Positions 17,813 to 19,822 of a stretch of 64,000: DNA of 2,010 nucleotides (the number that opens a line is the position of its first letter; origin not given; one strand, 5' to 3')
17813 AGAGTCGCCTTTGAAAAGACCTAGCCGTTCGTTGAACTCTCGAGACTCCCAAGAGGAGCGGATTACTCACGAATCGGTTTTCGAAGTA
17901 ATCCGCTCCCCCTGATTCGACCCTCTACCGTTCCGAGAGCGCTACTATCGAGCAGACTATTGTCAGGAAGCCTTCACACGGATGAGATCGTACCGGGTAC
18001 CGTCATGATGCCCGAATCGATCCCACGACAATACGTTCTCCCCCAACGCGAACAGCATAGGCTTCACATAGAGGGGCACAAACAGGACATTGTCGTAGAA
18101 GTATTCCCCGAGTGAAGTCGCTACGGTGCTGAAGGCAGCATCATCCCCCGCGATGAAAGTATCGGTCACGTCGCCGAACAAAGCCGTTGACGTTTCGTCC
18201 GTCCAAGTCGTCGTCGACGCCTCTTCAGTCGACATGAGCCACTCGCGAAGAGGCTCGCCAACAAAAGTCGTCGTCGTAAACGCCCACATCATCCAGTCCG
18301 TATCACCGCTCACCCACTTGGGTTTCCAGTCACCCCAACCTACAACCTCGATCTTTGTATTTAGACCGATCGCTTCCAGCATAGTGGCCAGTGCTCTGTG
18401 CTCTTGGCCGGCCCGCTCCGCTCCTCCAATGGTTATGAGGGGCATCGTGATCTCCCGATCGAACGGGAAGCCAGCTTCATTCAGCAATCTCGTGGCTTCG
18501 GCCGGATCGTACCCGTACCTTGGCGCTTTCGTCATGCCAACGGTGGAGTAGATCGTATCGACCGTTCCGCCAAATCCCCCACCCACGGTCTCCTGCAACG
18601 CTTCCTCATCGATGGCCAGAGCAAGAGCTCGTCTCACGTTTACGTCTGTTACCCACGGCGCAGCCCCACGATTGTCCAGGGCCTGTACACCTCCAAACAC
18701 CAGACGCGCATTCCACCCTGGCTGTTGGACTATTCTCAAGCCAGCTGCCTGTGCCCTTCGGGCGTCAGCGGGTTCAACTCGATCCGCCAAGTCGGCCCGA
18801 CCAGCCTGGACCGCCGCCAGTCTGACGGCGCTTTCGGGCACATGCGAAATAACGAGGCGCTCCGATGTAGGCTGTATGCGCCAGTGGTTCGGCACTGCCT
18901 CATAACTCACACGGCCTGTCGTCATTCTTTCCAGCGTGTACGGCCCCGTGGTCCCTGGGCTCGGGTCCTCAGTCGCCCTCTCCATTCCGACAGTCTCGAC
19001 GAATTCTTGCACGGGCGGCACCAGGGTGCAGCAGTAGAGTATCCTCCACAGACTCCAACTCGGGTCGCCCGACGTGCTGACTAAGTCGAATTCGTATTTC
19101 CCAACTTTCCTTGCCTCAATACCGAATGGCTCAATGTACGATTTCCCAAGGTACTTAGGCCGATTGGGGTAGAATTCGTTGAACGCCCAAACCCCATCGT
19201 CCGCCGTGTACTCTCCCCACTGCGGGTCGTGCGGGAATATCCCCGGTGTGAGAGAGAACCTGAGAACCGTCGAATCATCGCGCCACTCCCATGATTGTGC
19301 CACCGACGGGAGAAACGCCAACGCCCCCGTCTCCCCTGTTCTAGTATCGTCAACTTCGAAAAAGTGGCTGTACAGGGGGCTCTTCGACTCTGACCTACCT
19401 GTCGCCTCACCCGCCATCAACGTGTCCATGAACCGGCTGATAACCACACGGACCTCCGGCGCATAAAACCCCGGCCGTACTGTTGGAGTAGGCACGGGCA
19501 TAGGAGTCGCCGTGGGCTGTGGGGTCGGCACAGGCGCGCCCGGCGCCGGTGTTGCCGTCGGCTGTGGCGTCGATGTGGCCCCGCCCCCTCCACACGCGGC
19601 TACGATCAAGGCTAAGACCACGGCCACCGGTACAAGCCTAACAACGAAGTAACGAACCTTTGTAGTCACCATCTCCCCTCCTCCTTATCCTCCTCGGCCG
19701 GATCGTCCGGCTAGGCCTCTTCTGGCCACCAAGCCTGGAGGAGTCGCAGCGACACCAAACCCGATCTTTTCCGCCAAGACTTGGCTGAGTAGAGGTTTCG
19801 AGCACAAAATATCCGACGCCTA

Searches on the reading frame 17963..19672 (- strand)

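Call 69: search_protein_families(library=pfam, proteins=[window:17963-19672:-], max_evalue=0.0001)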
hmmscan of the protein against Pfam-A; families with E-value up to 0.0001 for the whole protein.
window:17963-19672:- (569 aa): 1 family
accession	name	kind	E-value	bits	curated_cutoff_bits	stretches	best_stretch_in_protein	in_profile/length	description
PF00496.27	SBP_bac_5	-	3.9e-45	155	32.4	1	122-483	4-364/368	Bacterial extracellular solute-binding proteins, family 5 Middle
